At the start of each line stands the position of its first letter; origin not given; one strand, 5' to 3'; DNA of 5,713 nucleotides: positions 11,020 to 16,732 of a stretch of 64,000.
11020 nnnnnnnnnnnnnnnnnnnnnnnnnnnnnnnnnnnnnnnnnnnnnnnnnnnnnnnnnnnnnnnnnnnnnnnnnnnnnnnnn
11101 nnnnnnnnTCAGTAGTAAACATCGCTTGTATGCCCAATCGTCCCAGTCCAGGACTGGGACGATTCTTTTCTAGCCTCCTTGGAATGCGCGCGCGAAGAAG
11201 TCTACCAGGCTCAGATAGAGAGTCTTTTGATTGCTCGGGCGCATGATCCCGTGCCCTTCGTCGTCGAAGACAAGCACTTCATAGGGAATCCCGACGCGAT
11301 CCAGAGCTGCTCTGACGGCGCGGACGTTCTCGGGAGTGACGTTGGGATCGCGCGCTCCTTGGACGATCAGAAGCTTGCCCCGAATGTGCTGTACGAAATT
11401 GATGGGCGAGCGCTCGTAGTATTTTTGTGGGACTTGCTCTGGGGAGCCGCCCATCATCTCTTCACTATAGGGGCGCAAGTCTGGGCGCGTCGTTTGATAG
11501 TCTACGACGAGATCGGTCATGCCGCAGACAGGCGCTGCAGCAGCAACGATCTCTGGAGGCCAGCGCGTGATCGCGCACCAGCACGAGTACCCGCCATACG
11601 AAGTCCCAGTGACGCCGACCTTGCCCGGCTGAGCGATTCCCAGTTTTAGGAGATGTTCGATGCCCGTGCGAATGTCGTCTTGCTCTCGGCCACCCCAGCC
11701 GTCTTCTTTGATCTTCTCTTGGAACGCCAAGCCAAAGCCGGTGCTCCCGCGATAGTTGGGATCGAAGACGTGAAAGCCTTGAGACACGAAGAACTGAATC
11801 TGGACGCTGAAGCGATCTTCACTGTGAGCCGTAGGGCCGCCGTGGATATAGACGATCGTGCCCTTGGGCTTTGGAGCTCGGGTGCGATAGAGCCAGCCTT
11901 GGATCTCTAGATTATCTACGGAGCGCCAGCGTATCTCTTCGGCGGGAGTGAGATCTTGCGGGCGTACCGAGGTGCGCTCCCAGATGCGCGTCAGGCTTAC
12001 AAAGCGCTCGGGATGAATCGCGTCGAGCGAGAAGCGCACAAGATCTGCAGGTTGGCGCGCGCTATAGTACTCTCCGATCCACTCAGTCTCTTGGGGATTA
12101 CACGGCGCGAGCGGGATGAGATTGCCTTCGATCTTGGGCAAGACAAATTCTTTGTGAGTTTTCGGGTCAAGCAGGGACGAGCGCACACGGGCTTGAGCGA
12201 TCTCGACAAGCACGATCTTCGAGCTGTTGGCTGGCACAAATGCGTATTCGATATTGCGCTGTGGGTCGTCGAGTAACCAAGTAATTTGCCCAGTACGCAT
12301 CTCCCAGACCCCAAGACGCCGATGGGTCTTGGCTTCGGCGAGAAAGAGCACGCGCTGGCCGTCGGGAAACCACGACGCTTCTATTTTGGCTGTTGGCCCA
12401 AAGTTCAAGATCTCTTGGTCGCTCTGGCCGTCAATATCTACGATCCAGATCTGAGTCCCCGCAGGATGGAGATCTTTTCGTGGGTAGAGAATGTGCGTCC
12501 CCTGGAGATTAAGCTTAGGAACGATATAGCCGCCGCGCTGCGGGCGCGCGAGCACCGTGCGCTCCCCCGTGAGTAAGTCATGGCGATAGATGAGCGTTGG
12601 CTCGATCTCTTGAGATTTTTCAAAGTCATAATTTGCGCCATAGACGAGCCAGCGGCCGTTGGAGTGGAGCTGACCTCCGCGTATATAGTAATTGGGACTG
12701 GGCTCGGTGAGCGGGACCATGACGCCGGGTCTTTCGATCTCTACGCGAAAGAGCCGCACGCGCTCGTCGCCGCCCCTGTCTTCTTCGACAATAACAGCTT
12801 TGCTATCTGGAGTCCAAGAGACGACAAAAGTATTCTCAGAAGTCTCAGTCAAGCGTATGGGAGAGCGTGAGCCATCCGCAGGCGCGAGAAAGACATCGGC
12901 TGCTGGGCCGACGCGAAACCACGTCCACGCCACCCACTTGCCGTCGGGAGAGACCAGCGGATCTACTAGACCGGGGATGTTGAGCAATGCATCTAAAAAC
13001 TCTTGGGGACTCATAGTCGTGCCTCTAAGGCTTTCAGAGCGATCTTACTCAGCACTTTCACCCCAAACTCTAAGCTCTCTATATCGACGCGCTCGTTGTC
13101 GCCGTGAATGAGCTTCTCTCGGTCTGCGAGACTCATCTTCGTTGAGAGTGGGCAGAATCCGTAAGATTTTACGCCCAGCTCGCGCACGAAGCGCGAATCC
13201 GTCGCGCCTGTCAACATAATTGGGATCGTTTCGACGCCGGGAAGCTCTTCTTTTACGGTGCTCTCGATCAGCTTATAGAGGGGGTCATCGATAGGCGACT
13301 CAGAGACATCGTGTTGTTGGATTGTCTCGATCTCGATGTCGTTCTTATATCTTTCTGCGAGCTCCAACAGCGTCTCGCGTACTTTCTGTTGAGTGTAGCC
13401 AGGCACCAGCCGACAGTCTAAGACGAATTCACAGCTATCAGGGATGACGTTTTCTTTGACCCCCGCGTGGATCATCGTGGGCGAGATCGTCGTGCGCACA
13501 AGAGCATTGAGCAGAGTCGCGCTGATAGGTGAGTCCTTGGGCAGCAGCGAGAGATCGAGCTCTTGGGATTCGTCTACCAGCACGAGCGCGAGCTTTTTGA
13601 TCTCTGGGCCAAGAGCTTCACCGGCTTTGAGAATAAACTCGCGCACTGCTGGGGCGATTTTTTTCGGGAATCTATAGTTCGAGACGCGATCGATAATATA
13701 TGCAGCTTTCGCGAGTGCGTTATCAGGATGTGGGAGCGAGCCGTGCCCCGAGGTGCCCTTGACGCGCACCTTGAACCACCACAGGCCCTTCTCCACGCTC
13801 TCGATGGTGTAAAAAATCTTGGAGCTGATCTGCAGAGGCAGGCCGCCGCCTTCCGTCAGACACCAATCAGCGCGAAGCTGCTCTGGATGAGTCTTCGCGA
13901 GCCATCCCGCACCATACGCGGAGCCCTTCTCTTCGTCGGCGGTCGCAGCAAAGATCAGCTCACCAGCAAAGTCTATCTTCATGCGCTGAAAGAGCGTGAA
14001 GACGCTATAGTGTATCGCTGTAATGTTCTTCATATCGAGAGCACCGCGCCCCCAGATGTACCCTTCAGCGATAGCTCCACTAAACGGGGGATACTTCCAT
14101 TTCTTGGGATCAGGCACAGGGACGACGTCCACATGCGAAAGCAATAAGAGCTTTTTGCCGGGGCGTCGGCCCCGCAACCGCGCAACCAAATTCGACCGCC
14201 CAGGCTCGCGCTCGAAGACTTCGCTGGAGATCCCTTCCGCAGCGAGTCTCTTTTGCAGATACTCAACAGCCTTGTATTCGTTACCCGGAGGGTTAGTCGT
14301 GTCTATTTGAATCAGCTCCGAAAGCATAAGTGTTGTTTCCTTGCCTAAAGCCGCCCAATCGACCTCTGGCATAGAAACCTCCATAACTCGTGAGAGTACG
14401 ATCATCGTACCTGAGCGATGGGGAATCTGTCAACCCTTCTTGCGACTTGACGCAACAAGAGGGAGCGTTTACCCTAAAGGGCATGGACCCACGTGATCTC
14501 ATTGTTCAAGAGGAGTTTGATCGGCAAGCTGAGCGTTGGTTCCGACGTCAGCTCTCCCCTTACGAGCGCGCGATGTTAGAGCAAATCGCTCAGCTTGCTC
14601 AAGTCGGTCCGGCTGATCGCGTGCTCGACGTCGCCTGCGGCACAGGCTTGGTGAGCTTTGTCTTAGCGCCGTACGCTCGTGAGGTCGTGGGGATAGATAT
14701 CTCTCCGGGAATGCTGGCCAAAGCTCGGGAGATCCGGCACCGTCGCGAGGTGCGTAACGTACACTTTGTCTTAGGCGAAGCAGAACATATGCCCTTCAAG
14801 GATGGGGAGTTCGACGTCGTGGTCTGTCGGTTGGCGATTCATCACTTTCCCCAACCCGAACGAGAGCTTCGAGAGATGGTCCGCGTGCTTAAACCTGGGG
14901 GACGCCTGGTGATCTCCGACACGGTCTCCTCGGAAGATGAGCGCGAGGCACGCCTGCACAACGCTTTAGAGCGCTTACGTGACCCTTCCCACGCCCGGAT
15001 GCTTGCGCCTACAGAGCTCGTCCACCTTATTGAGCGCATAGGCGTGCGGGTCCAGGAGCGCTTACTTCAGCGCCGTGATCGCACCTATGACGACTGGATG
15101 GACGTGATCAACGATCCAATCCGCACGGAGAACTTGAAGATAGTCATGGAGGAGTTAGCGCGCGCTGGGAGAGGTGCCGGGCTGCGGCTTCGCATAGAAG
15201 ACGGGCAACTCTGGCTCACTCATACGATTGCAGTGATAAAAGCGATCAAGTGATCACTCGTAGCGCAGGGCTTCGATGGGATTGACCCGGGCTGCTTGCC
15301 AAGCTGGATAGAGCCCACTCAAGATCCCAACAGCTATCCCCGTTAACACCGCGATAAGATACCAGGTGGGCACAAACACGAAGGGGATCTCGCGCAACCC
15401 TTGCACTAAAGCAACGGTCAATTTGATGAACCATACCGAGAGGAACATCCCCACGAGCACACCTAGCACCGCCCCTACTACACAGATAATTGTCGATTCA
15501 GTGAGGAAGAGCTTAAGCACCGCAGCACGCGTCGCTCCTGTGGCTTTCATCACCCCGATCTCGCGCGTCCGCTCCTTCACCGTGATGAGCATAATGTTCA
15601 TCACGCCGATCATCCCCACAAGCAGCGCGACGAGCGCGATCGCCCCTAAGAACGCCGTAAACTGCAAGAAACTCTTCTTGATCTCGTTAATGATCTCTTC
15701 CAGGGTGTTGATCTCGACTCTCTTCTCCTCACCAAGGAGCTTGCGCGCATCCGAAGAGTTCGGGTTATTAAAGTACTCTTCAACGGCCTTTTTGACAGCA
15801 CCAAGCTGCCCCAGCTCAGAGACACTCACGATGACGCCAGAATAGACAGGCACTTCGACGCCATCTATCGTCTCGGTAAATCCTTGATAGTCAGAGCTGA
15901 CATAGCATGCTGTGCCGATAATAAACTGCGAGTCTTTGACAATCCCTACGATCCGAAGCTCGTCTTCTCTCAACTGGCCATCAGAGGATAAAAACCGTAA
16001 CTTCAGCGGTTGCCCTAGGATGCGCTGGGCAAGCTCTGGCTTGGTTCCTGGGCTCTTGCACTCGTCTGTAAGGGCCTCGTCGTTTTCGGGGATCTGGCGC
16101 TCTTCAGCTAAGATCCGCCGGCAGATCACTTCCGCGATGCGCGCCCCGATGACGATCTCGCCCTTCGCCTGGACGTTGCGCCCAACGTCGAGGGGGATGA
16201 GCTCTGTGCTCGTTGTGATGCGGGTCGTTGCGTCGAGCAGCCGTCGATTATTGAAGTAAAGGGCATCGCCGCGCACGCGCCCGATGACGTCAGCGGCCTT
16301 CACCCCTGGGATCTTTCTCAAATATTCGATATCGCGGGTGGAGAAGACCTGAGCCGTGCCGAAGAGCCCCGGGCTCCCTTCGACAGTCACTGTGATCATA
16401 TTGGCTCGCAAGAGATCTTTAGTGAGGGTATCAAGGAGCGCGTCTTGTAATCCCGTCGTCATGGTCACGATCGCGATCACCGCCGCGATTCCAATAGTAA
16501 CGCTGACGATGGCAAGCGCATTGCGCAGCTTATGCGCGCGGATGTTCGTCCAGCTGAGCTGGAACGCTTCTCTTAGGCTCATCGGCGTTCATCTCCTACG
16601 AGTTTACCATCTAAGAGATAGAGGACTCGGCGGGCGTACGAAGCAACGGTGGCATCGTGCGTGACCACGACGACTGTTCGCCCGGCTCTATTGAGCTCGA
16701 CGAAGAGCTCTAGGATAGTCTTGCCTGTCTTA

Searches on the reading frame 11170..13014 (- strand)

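Call 64: search_protein_families(library=pfam, proteins=[window:11170-13014:-], max_evalue=0.00001)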
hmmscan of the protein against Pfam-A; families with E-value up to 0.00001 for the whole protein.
window:11170-13014:- (614 aa): 4 families
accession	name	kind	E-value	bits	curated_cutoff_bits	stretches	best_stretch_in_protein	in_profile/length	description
PF00326.27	Peptidase_S9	-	1.5e-42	145.9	22.6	1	402-612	3-211/213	Prolyl oligopeptidase family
PF20434.5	BD-FAE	-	5.3e-09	36.3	26.8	0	491-569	134-213/215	BD-FAE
PF07676.18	PD40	-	1.7e-08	34.6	20.9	0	12-34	6-29/38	WD40-like Beta Propeller Repeat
PF02129.25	Peptidase_S15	-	4.2e-08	33.6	23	1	401-506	46-136/262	X-Pro dipeptidyl-peptidase (S15 family)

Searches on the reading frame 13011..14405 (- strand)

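Call 64: search_protein_families(library=pfam, proteins=[window:13011-14405:-], max_evalue=0.00001)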
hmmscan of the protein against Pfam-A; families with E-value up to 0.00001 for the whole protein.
window:13011-14405:- (464 aa): 2 families
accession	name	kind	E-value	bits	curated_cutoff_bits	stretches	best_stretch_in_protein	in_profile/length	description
PF01546.33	Peptidase_M20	-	1.4e-31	110.4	24.6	1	87-457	1-205/206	Peptidase family M20/M25/M40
PF07687.19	M20_dimer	-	2.8e-20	72.7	21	1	205-353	3-102/107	Peptidase dimerisation domain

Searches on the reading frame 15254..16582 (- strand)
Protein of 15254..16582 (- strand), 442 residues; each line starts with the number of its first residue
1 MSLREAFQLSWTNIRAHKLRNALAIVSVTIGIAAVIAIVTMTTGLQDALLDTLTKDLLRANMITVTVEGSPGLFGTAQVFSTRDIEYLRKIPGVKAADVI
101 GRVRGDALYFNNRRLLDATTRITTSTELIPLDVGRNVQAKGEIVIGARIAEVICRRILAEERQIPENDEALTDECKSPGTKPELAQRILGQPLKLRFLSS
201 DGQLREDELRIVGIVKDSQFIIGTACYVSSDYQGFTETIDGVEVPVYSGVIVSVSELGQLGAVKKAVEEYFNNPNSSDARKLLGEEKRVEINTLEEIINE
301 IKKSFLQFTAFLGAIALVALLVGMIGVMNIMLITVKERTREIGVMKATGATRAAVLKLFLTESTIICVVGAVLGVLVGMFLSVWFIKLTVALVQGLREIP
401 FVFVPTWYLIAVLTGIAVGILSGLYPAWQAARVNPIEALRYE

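Call 65: search_protein_families(library=pfam, proteins=[window:15254-16582:-], max_evalue=0.00001)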
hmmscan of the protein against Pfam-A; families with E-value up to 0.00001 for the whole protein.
window:15254-16582:- (442 aa): 2 families
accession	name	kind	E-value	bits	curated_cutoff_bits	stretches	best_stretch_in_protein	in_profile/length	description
PF02687.27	FtsX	-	6.6e-23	81.5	25.5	1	314-435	2-120/120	FtsX-like permease C-terminal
PF12704.14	MacB_PCD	-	9.7e-13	49.3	27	1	22-269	2-206/207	MacB-like periplasmic core domain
